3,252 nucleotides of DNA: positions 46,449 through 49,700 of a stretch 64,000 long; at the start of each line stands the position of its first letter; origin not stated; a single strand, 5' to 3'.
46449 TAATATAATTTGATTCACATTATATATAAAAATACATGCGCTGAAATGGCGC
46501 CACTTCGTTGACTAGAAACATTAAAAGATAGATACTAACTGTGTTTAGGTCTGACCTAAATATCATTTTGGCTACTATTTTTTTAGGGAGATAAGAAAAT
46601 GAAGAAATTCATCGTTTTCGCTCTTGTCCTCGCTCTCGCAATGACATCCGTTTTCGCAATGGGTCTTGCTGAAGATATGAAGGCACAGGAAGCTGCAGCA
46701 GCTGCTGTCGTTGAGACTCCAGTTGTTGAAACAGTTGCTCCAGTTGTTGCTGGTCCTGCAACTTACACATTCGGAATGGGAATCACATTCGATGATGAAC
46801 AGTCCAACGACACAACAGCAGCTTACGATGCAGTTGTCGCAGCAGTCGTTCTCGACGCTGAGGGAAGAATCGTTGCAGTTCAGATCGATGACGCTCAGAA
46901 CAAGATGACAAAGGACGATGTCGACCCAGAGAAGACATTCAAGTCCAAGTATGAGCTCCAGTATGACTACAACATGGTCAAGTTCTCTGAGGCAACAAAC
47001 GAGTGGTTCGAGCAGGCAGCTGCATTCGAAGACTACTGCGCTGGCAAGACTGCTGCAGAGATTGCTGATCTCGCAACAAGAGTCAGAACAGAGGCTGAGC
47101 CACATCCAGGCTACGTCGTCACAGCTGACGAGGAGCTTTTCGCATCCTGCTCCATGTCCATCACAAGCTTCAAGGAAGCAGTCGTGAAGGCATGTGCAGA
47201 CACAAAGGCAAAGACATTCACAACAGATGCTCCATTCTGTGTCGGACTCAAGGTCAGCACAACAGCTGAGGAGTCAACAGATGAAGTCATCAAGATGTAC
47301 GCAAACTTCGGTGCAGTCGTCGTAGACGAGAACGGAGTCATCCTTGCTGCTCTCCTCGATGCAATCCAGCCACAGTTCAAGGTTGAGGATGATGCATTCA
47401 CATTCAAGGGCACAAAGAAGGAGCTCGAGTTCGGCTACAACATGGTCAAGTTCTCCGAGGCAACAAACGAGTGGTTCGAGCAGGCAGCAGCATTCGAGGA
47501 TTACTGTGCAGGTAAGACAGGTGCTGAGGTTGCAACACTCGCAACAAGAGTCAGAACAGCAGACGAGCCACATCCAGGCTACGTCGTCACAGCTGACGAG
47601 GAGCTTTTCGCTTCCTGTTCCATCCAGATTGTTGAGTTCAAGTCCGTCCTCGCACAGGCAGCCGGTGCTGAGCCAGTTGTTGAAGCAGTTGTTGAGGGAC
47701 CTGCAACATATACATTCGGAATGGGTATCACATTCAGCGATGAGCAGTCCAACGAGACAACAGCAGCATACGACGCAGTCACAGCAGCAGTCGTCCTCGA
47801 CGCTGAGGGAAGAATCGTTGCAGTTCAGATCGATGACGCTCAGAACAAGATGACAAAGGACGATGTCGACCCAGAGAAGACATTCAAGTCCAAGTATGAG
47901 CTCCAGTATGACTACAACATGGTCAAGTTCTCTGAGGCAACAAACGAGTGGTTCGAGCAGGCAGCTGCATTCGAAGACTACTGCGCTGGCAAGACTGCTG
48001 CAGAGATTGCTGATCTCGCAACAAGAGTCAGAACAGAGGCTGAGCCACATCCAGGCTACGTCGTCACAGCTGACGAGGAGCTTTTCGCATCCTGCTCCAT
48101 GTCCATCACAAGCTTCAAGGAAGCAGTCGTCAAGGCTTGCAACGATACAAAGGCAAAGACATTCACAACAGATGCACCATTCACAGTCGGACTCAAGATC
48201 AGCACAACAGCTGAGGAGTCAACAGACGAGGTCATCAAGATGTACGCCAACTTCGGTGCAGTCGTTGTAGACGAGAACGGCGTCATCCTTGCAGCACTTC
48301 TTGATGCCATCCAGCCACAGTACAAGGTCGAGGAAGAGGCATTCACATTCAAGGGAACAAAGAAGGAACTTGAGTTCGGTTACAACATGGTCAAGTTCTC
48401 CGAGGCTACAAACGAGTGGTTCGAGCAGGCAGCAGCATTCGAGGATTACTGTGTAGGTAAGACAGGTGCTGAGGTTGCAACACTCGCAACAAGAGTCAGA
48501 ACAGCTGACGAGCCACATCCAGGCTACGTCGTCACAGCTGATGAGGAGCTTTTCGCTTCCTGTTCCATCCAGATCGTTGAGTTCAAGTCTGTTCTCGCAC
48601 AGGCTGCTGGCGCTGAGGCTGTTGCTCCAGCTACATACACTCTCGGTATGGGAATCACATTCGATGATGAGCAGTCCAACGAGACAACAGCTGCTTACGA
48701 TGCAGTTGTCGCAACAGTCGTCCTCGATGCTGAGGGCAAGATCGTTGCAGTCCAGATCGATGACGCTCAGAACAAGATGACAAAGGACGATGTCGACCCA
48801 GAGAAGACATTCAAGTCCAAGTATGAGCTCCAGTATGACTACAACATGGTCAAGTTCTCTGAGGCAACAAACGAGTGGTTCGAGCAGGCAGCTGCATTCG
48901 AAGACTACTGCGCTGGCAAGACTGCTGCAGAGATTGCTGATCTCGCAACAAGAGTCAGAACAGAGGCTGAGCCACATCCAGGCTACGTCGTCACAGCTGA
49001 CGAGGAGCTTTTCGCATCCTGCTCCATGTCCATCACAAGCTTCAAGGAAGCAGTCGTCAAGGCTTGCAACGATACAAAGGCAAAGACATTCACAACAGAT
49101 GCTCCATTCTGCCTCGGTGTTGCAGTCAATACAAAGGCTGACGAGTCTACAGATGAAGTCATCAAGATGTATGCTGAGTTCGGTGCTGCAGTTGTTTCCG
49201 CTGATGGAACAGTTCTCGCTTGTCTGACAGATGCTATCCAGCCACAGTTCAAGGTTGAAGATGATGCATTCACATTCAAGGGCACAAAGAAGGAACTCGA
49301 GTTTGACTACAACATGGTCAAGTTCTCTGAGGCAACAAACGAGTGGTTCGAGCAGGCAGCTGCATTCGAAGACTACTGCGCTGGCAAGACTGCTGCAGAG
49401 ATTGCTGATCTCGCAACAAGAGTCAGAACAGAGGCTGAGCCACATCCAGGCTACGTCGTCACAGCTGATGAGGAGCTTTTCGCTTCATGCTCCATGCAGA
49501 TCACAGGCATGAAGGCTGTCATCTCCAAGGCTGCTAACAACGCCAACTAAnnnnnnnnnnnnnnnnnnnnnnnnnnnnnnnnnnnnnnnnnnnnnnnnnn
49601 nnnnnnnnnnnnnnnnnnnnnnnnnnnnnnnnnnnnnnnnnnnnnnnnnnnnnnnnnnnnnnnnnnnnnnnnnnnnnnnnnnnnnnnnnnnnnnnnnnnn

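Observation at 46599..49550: Six-module secreted protein whose modules look like FMN_bind domains with A-S-C-S replacing S-G-A-T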

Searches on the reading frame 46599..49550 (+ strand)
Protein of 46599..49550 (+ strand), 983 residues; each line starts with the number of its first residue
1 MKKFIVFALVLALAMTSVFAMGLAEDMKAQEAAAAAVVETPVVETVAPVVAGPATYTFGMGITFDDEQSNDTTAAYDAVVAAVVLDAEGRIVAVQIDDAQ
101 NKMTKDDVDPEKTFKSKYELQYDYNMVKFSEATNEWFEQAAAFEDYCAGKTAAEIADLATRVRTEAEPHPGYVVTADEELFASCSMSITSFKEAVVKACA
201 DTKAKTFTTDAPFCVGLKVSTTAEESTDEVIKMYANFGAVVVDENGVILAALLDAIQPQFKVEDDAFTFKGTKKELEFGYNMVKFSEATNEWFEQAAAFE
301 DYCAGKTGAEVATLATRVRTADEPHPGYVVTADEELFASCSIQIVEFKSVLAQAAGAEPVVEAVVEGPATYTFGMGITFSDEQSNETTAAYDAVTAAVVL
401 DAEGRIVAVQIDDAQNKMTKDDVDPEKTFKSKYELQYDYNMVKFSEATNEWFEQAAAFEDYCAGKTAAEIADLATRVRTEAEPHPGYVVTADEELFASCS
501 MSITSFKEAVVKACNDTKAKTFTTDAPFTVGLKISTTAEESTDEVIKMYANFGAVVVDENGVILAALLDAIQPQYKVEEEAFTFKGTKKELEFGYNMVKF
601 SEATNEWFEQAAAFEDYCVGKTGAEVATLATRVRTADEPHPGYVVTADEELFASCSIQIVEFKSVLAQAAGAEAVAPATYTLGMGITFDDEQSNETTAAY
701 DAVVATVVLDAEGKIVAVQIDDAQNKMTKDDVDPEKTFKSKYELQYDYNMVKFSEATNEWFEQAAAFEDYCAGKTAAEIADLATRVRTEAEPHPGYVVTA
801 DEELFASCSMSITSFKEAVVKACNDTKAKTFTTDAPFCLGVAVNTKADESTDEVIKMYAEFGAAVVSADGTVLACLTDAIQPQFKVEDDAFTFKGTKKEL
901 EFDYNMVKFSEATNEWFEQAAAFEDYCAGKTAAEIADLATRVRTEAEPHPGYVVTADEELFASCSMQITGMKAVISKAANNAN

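Call 3: search_protein_families(library=pfam, proteins=[window:46599-49550:+], max_evalue=1)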
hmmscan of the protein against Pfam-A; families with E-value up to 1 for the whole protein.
window:46599-49550:+ (983 aa): 14 families
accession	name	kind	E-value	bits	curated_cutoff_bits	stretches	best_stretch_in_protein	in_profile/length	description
PF04558.20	tRNA_synt_1c_R1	-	6.1e-08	33.2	28.6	0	284-331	25-72/162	Glutaminyl-tRNA synthetase, non-specific RNA binding region part 1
PF22814.2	WelO5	-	0.00074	19.6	27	0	262-304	47-94/277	Carrier-protein-independent halogenase WelO5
PF01596.23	Methyltransf_3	-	0.0012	18.6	22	0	390-421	56-87/204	O-methyltransferase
PF01938.26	TRAM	-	0.0018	18.6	21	0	688-726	12-54/61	TRAM domain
PF16672.11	LAMTOR5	-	0.0045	17.5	27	0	539-566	6-33/88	Ragulator complex protein LAMTOR5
PF25638.1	DUF5983_N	-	0.015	15.4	27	0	236-257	15-36/56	Family of unknown function (DUF5983) N-terminal domain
PF13456.12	RVT_3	-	0.033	14.5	21.6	0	549-578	12-41/123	Reverse transcriptase-like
PF10091.15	Glycoamylase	-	0.037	14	27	0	199-313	93-204/221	Putative glucoamylase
PF24848.1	DUF7723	-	0.056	13.9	27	0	389-421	30-62/71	Family of unknown function (DUF7723)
PF07624.16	PSD2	-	0.076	13.2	25.8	0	344-387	8-49/74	Protein of unknown function (DUF1585)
PF05813.17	Orthopox_F7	-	0.22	12.1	25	0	97-119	13-35/80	Orthopoxvirus F7 protein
PF07295.17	DUF1451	-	0.24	12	26.1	0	148-208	83-143/146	Zinc-ribbon containing domain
PF22819.2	TcaA_5th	-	0.62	10.8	23.6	0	690-750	48-107/115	TcaA protein NTF2-like domain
PF18506.7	RelB-like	-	0.71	10.2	27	0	707-721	6-20/62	RelB Antitoxin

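Call 4: search_protein_families(library=ncbifam, proteins=[window:46599-49550:+], max_evalue=1)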
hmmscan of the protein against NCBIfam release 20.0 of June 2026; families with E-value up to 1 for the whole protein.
window:46599-49550:+ (983 aa): 8 families
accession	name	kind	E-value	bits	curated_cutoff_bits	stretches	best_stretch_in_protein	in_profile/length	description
NF011236.0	PRK14643.1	equivalog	3.1e-06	27.5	182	0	226-286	95-158/164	ribosome maturation factor RimP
NF000087.1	ErmO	exception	0.00063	19.2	450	0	599-636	99-136/259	23S rRNA (adenine(2058)-N(6))-methyltransferase Erm(O)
NF045613.1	PA1571_fam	equivalog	0.016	15.3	35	0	67-92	8-33/52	PA1571 family protein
NF052246.1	SorB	equivalog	0.018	15.1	93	0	227-253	50-76/80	SorB family sulfite dehydrogenase c-type cytochrome subunit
NF006354.0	PRK08578.1-2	equivalog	0.033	13.6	353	0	527-561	47-81/296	preprotein translocase subunit SecF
TIGR03795.1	RNP_Burkhold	subfamily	0.034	14.5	41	0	190-230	29-69/114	BMA_0021/BMA_0022 family TOMM bacteriocin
NF009160.0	PRK12505.1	equivalog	0.037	13.5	140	1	24-85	10-70/179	putative monovalent cation/H+ antiporter subunit B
NF047780.1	LIC12708_fam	subfamily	0.39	9.5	150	0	686-750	222-285/391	LIC_12708 family protein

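Call 71: find_encoding_contigs(protein=window:46599-49550:+, flank=3000, max_places=4)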
Protein window:46599-49550:+ (983 aa): 1 contig read that carries it; 1 place shown.
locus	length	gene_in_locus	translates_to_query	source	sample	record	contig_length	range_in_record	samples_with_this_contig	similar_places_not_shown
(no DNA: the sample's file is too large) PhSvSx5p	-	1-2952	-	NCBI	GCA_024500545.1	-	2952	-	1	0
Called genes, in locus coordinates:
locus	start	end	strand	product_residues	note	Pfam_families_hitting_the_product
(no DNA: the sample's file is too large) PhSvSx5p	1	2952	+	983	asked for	PF04558:tRNA_synt_1c_R1 (faint)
